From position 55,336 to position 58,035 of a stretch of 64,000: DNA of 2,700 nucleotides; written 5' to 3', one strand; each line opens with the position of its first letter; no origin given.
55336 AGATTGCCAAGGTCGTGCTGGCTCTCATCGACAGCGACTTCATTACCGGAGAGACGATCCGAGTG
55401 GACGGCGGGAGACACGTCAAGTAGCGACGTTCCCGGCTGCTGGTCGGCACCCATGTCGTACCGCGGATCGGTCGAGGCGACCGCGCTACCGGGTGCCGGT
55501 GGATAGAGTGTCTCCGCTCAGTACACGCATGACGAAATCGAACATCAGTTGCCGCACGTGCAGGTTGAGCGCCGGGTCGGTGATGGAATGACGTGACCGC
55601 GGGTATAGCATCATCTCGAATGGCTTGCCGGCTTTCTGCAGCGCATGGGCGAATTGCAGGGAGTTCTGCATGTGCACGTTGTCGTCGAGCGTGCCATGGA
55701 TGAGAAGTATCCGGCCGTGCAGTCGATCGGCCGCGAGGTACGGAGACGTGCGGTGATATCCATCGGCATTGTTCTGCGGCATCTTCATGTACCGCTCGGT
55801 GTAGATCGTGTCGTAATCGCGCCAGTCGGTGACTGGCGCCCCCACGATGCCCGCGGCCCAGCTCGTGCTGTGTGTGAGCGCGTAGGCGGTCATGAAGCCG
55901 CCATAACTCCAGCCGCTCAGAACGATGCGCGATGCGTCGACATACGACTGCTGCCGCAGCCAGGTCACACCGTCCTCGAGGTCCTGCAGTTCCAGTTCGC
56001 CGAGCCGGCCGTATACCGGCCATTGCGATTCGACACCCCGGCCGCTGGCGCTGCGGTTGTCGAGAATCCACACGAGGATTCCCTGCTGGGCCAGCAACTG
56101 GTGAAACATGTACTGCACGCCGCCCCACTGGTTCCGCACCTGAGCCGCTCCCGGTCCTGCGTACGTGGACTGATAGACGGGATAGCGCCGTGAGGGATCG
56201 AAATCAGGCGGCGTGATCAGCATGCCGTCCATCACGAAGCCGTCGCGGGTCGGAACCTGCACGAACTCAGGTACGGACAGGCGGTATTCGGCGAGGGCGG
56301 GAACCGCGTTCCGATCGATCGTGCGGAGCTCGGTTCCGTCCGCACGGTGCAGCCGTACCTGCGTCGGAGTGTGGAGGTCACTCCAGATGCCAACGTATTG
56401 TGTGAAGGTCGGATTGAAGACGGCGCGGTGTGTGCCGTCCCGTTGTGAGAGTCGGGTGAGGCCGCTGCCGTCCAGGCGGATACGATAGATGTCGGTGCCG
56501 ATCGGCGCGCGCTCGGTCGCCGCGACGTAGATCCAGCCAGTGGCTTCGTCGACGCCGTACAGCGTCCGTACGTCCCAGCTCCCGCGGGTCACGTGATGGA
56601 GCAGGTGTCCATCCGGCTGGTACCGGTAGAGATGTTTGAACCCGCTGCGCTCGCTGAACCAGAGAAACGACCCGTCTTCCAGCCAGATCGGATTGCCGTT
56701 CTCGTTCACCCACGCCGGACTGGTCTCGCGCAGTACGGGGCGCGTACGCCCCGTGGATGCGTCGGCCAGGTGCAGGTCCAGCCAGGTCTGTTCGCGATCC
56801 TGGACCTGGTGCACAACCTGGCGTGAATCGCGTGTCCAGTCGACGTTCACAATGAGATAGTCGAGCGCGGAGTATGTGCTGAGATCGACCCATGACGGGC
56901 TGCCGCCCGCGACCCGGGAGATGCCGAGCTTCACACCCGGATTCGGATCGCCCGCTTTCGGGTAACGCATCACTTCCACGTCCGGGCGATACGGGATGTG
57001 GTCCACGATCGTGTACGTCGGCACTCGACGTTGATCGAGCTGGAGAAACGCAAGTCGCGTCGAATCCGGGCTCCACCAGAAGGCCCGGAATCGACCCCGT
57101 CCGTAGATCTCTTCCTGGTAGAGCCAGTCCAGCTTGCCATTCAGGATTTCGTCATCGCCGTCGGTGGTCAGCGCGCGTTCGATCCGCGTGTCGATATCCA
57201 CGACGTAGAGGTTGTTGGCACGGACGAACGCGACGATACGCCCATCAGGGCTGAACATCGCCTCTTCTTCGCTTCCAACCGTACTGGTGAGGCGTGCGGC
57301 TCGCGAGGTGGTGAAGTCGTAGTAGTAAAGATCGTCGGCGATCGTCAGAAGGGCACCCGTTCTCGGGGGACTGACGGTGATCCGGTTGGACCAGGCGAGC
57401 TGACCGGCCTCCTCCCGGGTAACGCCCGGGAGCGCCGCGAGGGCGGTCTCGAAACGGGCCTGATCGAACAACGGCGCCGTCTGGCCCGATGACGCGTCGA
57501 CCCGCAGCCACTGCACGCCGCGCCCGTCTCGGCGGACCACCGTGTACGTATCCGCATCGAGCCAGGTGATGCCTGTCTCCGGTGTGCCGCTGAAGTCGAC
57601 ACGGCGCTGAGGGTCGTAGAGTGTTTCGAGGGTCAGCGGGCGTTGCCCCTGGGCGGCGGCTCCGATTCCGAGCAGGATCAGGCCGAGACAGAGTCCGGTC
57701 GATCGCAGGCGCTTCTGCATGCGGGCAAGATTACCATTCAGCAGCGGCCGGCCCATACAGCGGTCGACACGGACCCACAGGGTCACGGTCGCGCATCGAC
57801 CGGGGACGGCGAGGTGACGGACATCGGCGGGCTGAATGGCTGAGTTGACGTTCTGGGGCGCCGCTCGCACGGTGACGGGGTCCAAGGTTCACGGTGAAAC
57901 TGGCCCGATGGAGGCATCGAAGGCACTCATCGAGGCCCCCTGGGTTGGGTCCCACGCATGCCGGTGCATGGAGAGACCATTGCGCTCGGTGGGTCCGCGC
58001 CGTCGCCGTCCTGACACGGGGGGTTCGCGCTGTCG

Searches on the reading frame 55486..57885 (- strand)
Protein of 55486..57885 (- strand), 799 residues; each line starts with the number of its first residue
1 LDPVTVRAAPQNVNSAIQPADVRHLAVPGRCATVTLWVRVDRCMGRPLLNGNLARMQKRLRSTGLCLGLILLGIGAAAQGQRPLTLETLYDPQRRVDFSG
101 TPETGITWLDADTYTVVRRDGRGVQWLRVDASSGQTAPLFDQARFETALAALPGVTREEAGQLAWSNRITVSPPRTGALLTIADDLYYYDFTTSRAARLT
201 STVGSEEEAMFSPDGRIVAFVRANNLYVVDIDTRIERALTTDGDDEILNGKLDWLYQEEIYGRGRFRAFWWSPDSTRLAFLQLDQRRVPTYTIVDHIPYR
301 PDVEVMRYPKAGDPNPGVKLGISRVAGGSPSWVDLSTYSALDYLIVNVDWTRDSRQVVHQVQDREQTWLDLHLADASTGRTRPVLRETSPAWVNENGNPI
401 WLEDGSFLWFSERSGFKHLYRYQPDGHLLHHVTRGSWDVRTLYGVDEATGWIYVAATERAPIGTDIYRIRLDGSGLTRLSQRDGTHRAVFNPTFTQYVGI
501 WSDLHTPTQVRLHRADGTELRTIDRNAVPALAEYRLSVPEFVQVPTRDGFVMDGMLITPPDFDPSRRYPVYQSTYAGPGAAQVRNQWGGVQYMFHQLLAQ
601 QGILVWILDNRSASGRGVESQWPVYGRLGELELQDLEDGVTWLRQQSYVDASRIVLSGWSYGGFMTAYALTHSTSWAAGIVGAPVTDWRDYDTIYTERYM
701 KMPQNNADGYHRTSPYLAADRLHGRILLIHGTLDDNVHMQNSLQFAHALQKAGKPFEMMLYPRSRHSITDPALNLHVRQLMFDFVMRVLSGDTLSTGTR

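Call 114: search_protein_families(library=pfam, proteins=[window:55486-57885:-], max_evalue=0.0001)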
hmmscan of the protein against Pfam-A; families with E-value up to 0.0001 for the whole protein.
window:55486-57885:- (799 aa): 7 families
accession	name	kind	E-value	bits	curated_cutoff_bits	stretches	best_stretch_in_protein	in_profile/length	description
PF00930.27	DPPIV_N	-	5.3e-88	295.6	22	1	183-507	22-353/354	Dipeptidyl peptidase IV (DPP IV) N-terminal region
PF00326.27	Peptidase_S9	-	3.8e-50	170.8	22.6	1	596-790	8-211/213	Prolyl oligopeptidase family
PF07676.18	PD40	-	6.2e-10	39.2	20.9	0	198-222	3-27/38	WD40-like Beta Propeller Repeat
PF12146.15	Hydrolase_4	-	3e-06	27.2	27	0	595-691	24-116/239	Serine aminopeptidase, S33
PF01738.24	DLH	-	3.4e-06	27.2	21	1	633-769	78-189/217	Dienelactone hydrolase family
PF02230.22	Abhydrolase_2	-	8.1e-06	26.3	23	0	646-682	101-135/217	Phospholipase/Carboxylesterase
PF07859.19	Abhydrolase_3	-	8.6e-05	22.8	25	0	633-768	49-208/210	alpha/beta hydrolase fold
